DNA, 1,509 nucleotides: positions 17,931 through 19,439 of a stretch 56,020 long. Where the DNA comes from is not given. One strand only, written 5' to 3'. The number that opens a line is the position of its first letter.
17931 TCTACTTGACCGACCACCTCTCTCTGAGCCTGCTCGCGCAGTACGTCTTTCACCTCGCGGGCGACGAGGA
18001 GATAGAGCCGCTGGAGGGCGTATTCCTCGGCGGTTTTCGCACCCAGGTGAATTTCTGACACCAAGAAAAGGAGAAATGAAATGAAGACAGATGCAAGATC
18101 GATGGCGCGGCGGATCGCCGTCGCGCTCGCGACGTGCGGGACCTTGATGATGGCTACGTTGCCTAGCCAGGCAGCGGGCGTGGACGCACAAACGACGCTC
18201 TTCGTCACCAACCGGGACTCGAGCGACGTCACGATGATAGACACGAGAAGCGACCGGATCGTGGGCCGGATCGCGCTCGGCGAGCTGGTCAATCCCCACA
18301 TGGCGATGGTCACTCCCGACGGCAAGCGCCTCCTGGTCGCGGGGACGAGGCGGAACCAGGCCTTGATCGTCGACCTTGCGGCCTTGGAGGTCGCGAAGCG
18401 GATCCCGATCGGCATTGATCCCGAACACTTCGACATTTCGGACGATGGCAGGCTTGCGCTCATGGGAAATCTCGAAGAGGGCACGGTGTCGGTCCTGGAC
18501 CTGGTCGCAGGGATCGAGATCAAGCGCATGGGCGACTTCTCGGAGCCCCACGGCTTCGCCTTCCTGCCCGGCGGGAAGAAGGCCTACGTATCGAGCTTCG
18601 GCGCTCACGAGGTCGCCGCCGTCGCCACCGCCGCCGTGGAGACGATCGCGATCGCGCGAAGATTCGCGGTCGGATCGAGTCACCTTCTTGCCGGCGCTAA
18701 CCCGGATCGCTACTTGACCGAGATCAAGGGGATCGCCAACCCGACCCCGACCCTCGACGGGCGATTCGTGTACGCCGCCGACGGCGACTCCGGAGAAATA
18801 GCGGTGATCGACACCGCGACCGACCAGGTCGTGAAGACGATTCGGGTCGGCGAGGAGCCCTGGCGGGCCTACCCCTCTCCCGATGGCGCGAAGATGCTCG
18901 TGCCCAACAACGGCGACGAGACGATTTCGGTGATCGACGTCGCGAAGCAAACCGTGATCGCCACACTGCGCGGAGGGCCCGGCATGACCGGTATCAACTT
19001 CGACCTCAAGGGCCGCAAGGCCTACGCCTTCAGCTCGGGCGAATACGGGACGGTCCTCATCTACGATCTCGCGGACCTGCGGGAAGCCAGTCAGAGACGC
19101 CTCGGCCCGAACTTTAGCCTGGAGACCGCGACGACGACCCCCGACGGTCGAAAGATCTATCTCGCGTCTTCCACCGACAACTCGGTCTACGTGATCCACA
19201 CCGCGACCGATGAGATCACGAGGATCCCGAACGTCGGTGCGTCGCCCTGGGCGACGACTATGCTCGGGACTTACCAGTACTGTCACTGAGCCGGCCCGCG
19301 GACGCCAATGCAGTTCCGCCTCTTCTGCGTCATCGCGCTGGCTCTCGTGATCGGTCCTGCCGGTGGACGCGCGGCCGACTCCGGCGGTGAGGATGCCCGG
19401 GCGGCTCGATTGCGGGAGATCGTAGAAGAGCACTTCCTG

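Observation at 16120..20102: B12-riboswitch-controlled porin / beta-propeller / PDZ-less S41 peptidase operon: candidate undescribed corrinoid-capture system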

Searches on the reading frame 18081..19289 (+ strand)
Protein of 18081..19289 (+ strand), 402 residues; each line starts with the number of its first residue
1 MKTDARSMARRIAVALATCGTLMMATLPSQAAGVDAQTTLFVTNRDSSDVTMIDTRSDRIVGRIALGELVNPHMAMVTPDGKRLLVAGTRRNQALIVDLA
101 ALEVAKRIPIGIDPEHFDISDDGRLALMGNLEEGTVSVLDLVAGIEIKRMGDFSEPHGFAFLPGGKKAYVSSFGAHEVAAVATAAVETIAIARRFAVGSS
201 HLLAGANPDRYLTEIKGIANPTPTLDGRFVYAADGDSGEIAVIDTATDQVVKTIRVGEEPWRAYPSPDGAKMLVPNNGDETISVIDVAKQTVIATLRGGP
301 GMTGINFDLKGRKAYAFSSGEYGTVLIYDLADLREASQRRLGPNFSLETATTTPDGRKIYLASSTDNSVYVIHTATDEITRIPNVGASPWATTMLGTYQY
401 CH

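Call 3: search_protein_families(library=pfam, proteins=[window:18081-19289:+], max_evalue=0.01)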
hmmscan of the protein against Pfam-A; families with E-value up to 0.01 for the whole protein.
window:18081-19289:+ (402 aa): 10 families
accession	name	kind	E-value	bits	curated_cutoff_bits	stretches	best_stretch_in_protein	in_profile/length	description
PF02239.22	Cytochrom_D1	-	4.9e-17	62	25.5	2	40-140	7-105/368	Cytochrome D1 heme domain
PF21783.3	YNCE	-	1.9e-10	41.1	27.1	2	230-392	170-331/339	YNCE-like beta-propeller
PF25174.1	Beta-prop_THOC3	-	4.9e-10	39.3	305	1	226-378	99-246/272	THOC3 beta-propeller domain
PF16819.11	DUF5074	-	4.1e-05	23.2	27.2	0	229-270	155-194/353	Domain of unknown function (DUF5074)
PF23414.1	Beta-prop_EML_2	-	0.00012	22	90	0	278-380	18-115/266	Echinoderm microtubule-associated protein second beta-propeller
PF25171.1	Beta-prop_WDR36-Utp21_1st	-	0.00027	20.9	80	0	279-370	171-261/266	WDR36/Utp21 first beta-propeller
PF10282.15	Lactonase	-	0.00071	19.3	21.7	0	77-139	251-318/344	Lactonase, 7-bladed beta-propeller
PF24814.1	WD40_Prp19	-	0.001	18.7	320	0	238-375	113-250/281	Prp19 WD40 domain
PF07676.18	PD40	-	0.0029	18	20.9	0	77-90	16-29/38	WD40-like Beta Propeller Repeat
PF24986.1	PRC_RimM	-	0.0072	16.4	27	0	238-299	18-68/69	RimM PRC barrel domain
